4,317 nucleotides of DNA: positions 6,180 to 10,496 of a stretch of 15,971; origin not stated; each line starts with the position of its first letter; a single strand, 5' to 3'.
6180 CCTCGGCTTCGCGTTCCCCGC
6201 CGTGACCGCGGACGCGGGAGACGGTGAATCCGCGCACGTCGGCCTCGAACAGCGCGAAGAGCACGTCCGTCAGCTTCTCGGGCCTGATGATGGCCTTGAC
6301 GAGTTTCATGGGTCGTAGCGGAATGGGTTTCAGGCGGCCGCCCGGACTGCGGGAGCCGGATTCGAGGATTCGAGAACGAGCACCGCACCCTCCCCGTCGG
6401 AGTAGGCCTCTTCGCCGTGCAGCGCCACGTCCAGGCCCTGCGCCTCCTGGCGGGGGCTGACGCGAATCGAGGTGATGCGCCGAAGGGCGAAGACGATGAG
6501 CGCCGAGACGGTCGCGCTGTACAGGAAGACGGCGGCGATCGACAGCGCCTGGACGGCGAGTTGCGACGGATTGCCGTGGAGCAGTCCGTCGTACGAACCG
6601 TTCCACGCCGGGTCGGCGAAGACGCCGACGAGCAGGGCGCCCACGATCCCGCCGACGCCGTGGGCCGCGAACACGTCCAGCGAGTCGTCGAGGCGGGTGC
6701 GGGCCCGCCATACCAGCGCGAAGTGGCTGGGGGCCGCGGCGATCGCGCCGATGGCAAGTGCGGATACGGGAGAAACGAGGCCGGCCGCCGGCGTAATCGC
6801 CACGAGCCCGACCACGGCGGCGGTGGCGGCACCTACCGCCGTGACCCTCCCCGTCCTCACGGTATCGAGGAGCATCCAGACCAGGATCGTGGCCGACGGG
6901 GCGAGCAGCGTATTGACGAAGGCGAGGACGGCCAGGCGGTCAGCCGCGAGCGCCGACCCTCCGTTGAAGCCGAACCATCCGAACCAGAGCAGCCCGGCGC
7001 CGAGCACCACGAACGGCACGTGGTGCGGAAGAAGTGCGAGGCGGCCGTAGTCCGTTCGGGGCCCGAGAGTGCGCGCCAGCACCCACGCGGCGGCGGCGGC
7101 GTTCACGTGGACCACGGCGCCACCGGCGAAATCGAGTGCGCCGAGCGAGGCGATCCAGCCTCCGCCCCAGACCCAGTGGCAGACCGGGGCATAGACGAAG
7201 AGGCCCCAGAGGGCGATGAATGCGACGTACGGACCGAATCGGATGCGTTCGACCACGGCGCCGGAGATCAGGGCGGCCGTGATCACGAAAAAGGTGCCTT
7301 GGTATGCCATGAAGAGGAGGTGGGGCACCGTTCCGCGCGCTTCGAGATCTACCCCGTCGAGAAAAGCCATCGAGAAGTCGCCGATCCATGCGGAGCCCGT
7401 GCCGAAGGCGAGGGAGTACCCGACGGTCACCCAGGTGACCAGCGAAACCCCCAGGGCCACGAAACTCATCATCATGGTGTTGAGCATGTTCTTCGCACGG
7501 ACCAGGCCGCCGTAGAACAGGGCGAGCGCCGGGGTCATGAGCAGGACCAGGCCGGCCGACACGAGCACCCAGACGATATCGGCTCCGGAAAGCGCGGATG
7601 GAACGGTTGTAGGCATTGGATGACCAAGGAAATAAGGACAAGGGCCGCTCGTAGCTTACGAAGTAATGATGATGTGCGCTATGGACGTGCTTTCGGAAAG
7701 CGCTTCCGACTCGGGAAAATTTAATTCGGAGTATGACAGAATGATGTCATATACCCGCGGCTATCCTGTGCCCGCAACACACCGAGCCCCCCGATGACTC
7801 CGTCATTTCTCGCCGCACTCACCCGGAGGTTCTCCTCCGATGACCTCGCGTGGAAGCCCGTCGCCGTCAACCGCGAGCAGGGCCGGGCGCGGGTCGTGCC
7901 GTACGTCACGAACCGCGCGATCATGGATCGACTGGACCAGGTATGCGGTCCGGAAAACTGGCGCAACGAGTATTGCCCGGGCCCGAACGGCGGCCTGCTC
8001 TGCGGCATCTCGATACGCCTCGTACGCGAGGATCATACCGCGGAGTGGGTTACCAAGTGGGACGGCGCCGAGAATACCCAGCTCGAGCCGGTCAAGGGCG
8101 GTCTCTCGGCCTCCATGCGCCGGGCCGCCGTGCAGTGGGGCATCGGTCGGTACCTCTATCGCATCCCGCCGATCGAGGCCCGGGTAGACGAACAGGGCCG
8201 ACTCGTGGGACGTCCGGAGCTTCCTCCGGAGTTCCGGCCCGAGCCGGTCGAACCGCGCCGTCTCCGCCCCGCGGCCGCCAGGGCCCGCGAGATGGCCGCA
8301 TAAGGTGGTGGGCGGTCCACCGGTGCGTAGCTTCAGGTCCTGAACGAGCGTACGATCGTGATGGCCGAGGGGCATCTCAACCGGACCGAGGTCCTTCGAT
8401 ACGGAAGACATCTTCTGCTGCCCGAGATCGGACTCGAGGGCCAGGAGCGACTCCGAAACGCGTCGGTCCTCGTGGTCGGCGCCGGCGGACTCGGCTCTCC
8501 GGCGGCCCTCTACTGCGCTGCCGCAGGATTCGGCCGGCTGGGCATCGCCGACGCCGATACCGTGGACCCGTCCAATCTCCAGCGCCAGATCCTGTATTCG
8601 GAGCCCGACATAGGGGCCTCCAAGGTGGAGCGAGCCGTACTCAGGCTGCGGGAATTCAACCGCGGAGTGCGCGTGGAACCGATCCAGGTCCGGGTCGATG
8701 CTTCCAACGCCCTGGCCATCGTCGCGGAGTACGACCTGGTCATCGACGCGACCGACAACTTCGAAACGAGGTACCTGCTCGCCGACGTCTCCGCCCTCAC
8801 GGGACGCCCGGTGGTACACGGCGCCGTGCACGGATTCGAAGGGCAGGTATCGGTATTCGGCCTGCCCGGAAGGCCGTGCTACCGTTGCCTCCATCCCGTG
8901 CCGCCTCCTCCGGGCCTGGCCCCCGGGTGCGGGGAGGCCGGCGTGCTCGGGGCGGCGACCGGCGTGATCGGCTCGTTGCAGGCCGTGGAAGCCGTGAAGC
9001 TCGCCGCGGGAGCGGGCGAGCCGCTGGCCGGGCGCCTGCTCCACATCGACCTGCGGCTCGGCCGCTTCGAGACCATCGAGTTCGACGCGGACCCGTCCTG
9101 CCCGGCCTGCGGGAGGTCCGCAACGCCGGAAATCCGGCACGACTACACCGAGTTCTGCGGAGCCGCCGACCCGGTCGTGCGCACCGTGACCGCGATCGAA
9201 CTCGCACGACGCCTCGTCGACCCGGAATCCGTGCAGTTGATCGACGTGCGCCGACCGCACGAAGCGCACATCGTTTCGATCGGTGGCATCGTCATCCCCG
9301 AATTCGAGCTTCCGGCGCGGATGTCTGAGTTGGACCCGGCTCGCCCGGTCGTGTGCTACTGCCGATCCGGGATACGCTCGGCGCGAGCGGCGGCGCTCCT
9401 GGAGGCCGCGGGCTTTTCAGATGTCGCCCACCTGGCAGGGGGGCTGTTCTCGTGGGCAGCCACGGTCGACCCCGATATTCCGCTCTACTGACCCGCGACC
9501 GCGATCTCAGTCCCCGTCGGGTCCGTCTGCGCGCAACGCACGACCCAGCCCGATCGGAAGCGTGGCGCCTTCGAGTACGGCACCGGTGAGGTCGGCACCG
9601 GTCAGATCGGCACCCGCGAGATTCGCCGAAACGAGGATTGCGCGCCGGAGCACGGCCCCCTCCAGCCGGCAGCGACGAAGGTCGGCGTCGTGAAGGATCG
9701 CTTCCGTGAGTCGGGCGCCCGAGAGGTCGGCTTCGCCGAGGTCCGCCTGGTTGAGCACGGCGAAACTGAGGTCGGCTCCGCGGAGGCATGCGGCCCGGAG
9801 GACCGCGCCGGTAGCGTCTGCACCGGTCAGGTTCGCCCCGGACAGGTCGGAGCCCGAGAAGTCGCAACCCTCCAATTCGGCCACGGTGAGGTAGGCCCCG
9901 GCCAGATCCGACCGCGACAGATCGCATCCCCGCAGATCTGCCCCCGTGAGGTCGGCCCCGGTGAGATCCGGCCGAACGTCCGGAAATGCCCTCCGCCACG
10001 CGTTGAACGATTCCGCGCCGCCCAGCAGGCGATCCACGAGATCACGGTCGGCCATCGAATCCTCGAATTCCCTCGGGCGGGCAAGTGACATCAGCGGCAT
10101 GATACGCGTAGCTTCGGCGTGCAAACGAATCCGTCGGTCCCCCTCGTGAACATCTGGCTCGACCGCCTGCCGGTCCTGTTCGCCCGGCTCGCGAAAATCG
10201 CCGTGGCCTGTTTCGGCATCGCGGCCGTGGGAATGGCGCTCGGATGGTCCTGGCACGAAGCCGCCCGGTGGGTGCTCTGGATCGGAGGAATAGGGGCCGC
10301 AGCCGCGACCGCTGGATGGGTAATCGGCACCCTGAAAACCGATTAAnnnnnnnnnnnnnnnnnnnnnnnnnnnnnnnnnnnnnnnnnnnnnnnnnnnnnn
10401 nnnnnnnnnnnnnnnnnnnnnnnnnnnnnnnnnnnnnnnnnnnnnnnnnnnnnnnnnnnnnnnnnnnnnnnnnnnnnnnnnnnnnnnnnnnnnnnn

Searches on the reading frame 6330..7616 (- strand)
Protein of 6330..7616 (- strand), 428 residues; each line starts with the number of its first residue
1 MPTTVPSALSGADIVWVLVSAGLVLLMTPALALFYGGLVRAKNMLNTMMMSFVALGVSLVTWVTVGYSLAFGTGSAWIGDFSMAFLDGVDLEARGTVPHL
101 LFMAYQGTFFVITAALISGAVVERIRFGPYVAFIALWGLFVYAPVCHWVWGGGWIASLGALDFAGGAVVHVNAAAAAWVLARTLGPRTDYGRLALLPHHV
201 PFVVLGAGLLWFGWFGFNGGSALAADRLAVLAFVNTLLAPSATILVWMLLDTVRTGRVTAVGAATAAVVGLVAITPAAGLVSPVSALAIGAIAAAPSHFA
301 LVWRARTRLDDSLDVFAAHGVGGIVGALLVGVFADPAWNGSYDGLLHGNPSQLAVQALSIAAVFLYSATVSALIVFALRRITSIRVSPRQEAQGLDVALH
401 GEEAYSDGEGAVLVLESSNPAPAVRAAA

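Call 7: search_protein_families(library=pfam, proteins=[window:6330-7616:-], max_evalue=0.001)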
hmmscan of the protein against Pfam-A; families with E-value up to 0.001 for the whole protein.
window:6330-7616:- (428 aa): 1 family
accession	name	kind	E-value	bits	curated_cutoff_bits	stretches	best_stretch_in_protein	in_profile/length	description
PF00909.26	Ammonium_transp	-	9.5e-117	390.5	23.2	1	15-405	1-399/399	Ammonium Transporter Family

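Call 36: list_cluster_members(proteins=[P0002, window:6330-7616:-, window:3992-5227:-])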
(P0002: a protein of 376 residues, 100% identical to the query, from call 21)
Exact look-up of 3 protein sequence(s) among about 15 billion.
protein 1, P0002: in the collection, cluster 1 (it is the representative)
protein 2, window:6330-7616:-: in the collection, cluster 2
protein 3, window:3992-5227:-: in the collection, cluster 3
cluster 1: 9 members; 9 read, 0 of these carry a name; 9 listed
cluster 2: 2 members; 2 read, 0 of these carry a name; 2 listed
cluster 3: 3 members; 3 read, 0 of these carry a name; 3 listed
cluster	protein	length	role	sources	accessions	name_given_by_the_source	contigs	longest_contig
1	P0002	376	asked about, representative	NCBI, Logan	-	-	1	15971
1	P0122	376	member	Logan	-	-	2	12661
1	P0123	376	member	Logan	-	-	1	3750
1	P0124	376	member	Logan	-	-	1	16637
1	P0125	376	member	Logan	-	-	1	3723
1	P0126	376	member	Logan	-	-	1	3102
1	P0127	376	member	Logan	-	-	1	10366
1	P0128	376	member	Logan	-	-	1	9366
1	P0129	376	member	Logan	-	-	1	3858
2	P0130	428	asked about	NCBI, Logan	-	-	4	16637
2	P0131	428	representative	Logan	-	-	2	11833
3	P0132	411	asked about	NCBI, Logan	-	-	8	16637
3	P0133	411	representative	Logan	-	-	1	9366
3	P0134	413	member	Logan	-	-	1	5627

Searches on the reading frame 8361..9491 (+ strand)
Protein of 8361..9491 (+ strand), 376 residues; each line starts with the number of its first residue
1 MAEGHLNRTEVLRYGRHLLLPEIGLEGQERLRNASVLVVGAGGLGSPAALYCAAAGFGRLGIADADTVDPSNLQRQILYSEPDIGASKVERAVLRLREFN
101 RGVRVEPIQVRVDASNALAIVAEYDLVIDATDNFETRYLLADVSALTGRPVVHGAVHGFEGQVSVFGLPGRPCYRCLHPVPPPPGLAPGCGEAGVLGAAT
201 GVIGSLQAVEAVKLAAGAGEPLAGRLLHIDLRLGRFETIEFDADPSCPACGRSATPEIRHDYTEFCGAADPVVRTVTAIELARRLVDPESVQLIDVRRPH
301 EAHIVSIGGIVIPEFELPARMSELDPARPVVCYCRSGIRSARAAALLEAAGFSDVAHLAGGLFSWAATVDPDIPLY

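Call 21: find_homologous_proteins(query=window:8361-9491:+, max_evalue=1e-60)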
Query window:8361-9491:+ (376 aa): 7486 proteins with E <= 1e-60 among 8000 candidates; the best 120 are listed.
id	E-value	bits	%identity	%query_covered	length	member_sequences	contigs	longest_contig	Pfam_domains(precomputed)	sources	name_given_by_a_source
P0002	1.3e-245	832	100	100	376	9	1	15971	PF00899.28,PF00581.26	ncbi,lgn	-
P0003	1.4e-160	553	69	99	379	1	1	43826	PF00899.28,PF00581.26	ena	-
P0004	1.4e-157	543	68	99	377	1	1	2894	PF00899.28,PF00581.26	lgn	-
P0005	2.0e-156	539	67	99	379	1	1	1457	PF00899.28,PF00581.26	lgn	-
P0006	1.7e-119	417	54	100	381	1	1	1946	PF00899.28,PF00581.26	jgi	jgi:sulfur-carrier protein adenylyltransferase/sulfurtransferase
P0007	9.2e-118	412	55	98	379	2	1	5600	PF00899.28,PF00581.26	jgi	jgi:sulfur-carrier protein adenylyltransferase/sulfurtransferase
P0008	3.5e-117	410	51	99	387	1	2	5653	PF00899.28,PF00581.26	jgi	jgi:molybdopterin/thiamine biosynthesis adenylyltransferase/rhodanese-related sulfurtransferase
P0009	4.7e-117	409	53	99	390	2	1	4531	PF00899.28,PF00581.26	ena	-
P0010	5.0e-117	409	51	99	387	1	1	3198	PF00899.28,PF00581.26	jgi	jgi:molybdopterin/thiamine biosynthesis adenylyltransferase/rhodanese-related sulfurtransferase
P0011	1.4e-116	408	51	99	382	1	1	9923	PF00899.28,PF00581.26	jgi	jgi:adenylyltransferase/sulfurtransferase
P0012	1.8e-116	407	54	99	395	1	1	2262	PF00899.28,PF00581.26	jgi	jgi:sulfur-carrier protein adenylyltransferase/sulfurtransferase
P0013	2.9e-116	407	52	99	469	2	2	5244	PF00899.28,PF00581.26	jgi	jgi:sulfur-carrier protein adenylyltransferase/sulfurtransferase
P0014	9.2e-116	405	54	99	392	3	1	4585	PF00899.28,PF00581.26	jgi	jgi:adenylyltransferase/sulfurtransferase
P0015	1.0e-115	405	53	100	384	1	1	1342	PF00899.28,PF00581.26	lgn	-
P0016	1.6e-115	404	52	98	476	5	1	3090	PF02597.27,PF00899.28,PF00581.26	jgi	jgi:molybdopterin/thiamine biosynthesis adenylyltransferase/rhodanese-related sulfurtransferase/moly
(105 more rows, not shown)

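Call 22: find_encoding_contigs(protein=P0002, flank=10000, max_places=10)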
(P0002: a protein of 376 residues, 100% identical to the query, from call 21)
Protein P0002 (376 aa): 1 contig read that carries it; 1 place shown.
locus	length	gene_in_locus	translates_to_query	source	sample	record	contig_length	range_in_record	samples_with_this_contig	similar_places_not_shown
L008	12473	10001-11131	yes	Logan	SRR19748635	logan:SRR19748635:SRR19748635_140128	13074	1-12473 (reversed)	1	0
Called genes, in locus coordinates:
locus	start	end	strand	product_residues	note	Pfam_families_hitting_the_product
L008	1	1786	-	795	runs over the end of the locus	?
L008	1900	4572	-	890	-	PF14522:Cytochrome_C7 (faint), PF09699:Paired_CXXCH_1 (faint), PF14537:Cytochrom_c3_2 (faint), PF18962:Por_Secre_tail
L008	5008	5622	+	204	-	-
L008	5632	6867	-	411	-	PF01145:Band_7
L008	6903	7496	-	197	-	-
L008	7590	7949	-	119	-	PF00543:P-II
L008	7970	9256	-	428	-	PF00909:Ammonium_transp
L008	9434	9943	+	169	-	PF04098:Rad52_Rad22 (weak)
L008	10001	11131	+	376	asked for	PF00899:ThiF, PF00581:Rhodanese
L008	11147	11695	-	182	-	-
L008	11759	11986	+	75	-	-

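Call 23: find_encoding_contigs(protein=P0003, flank=10000, max_places=5)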
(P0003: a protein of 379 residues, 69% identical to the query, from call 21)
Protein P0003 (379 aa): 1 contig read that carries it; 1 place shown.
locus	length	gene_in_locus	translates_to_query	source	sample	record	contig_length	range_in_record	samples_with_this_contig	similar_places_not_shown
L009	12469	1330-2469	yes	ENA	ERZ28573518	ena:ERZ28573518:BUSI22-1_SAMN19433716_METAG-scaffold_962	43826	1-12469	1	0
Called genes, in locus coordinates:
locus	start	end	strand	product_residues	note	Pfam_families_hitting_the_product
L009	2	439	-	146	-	?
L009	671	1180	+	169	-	PF04098:Rad52_Rad22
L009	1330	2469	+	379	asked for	PF00899:ThiF, PF00581:Rhodanese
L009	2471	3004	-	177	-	-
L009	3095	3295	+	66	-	-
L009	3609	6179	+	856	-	PF00696:AA_kinase, PF01842:ACT (faint), PF13840:ACT_7, PF22468:ACT_9, PF13840:ACT_7, PF22468:ACT_9, PF03447:NAD_binding_3, PF00742:Homoserine_dh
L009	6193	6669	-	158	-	PF04093:MreD, PF07155:ECF-ribofla_trS (weak)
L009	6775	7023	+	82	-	PF11297:DUF3098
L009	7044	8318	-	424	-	PF07075:NamZ_N, PF20732:NamZ_C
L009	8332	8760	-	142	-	PF00334:NDK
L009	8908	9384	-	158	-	-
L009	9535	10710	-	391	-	PF00072:Response_reg, PF07228:SpoIIE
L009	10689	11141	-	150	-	PF13581:HATPase_c_2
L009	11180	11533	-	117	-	PF01740:STAS, PF13466:STAS_2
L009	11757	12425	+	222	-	PF03483:B3_4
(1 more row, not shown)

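Call 27: find_encoding_contigs(protein=P0004, flank=10000, max_places=5)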
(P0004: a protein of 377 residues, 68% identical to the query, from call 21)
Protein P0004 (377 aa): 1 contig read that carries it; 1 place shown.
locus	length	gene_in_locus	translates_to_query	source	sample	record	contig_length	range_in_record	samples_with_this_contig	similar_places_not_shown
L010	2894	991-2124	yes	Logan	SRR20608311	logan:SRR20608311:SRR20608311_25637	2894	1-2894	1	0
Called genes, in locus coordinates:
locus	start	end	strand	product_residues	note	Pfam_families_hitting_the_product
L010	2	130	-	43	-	?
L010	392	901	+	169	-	PF04098:Rad52_Rad22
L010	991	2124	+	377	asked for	PF00899:ThiF, PF00581:Rhodanese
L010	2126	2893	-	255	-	?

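Call 37: find_encoding_contigs(protein=P0128, flank=10000, max_places=5)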
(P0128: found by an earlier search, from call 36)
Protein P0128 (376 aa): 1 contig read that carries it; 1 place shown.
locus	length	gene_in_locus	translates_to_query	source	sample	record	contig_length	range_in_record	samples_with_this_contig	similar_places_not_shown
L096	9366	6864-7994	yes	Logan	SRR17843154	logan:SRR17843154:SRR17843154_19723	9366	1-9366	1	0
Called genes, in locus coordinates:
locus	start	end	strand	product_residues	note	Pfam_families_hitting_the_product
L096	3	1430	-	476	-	?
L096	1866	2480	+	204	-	-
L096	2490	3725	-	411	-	PF01145:Band_7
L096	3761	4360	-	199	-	-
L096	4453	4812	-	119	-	PF00543:P-II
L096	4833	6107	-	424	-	PF00909:Ammonium_transp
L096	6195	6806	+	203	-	PF04098:Rad52_Rad22 (weak)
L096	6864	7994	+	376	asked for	PF00899:ThiF, PF00581:Rhodanese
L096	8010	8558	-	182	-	-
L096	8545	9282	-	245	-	-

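Call 40: find_encoding_contigs(protein=P0125, flank=10000, max_places=5)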
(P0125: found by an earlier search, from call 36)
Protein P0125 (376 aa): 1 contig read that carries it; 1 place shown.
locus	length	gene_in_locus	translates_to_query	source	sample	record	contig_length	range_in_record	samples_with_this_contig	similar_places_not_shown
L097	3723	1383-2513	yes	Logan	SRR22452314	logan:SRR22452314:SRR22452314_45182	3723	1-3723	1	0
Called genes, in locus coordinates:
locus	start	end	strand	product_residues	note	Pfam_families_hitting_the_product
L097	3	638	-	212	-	?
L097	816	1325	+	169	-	PF04098:Rad52_Rad22 (weak)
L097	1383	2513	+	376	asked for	PF00899:ThiF, PF00581:Rhodanese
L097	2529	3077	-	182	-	-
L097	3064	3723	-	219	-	?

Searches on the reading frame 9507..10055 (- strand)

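Call 60: search_protein_families(library=pfam, proteins=[window:9507-10055:-], max_evalue=0.01)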
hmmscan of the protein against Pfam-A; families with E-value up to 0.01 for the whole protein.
window:9507-10055:- (182 aa): 4 families
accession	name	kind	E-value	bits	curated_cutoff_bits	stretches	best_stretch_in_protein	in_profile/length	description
PF00805.28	Pentapeptide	-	6.6e-44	147.5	20.2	4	94-133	1-40/40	Pentapeptide repeats (8 copies)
PF13576.12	Pentapeptide_3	-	5.9e-16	58.9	27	3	37-79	2-47/48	Pentapeptide repeats (9 copies)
PF13599.13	Pentapeptide_4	-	4.3e-11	43.2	38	2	35-109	2-76/78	Pentapeptide repeat region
PF25296.1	Decapeptide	-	0.00094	19.5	45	1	39-105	5-71/74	Decapeptide repeat region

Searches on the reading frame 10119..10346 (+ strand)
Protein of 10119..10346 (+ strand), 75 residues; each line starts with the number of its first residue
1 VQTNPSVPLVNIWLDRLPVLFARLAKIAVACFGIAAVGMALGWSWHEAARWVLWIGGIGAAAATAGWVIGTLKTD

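Call 8: search_protein_families(library=pfam, proteins=[window:10119-10346:+], max_evalue=0.001)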
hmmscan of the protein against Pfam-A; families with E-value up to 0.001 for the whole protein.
window:10119-10346:+ (75 aa): 0 families

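Call 16: find_encoding_contigs(protein=window:10119-10346:+, flank=10000, max_places=10)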
Protein window:10119-10346:+ (75 aa): 7 contigs read that carry it; 7 places shown.
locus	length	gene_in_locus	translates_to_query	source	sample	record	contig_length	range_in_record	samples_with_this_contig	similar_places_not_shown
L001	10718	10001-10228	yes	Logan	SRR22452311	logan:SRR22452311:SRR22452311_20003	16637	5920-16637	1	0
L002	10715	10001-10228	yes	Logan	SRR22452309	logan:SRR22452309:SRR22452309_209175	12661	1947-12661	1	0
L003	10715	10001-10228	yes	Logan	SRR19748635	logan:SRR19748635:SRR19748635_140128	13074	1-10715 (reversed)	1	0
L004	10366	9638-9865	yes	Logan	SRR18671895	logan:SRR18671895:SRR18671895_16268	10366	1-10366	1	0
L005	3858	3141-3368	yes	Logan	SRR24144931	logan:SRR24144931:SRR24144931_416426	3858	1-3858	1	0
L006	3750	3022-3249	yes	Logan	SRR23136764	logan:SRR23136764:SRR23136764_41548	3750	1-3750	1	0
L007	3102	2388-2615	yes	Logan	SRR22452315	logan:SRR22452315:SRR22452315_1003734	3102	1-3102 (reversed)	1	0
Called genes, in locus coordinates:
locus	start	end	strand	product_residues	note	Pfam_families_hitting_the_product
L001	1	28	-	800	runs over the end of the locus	PF00801:PKD, PF18911:PKD_4, PF00801:PKD, PF18911:PKD_4, PF00801:PKD, PF18911:PKD_4, PF18911:PKD_4, PF00801:PKD, +4 more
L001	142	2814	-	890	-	PF14522:Cytochrome_C7 (faint), PF09699:Paired_CXXCH_1 (faint), PF14537:Cytochrom_c3_2 (faint), PF18962:Por_Secre_tail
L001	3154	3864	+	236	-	-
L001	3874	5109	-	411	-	PF01145:Band_7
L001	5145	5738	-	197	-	-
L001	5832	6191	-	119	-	PF00543:P-II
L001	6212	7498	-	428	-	PF00909:Ammonium_transp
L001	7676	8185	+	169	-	PF04098:Rad52_Rad22 (weak)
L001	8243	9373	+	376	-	PF00899:ThiF, PF00581:Rhodanese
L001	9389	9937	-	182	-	-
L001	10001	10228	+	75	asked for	-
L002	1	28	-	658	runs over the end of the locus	?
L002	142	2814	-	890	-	PF14522:Cytochrome_C7 (faint), PF09699:Paired_CXXCH_1 (faint), PF14537:Cytochrom_c3_2 (faint), PF18962:Por_Secre_tail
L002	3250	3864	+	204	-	-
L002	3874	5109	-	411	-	PF01145:Band_7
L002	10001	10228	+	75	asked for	-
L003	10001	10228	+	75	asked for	-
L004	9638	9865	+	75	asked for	-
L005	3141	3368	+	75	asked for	-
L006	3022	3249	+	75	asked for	-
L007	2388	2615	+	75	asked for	-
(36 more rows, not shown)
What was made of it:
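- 10119..10346 (+): Small two-helix membrane ORF (75 aa), the upstream gene whose 3' region is the spacer. It is called as a gene in 7 Logan contigs (call 16).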

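Call 20: find_homologous_proteins(query=window:10119-10346:+, max_evalue=0.01)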
Query window:10119-10346:+ (75 aa): 1 proteins with E <= 0.01 among 1 candidates.
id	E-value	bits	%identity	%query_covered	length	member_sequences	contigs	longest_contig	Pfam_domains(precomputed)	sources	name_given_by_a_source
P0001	3.6e-34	134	98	88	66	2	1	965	-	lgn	-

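Call 44: find_homologous_proteins(query=A1, max_evalue=10)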
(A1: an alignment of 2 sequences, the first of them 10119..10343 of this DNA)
Query A1 (2 sequences) (75 aa, profile of the alignment): 2 proteins with E <= 10 among 149 candidates.
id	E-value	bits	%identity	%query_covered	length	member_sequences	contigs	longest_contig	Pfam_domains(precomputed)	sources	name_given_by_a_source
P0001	1.6e-32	129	98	88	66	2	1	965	-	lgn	-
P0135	2.6e-32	128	48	88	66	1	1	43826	-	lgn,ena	-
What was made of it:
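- Tried and rejected: Small-ORF homolog searches (single sequence and two-sequence profile): only the two known lineages were found (calls 20, 44).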

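Call 45: find_encoding_contigs(protein=P0135, flank=10000, max_places=10)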
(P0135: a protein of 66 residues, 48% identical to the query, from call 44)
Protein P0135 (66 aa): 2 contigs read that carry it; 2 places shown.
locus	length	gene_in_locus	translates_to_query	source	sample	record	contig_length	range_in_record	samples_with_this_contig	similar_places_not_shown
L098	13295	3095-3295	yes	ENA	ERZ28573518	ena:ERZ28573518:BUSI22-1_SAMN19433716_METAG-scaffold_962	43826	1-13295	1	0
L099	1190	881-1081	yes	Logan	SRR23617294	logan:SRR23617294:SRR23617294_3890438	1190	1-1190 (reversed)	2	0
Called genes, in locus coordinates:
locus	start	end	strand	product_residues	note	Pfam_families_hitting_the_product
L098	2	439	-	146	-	?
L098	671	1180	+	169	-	PF04098:Rad52_Rad22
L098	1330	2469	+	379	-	PF00899:ThiF, PF00581:Rhodanese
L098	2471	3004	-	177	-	-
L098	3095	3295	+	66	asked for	-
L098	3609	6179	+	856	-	PF00696:AA_kinase, PF01842:ACT (faint), PF13840:ACT_7, PF22468:ACT_9, PF13840:ACT_7, PF22468:ACT_9, PF03447:NAD_binding_3, PF00742:Homoserine_dh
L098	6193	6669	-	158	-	PF04093:MreD, PF07155:ECF-ribofla_trS (weak)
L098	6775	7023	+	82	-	PF11297:DUF3098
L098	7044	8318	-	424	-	PF07075:NamZ_N, PF20732:NamZ_C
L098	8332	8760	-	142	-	PF00334:NDK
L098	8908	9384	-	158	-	-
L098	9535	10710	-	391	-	PF00072:Response_reg, PF07228:SpoIIE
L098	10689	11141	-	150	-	PF13581:HATPase_c_2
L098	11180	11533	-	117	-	PF01740:STAS, PF13466:STAS_2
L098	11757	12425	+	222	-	PF03483:B3_4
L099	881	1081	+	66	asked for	-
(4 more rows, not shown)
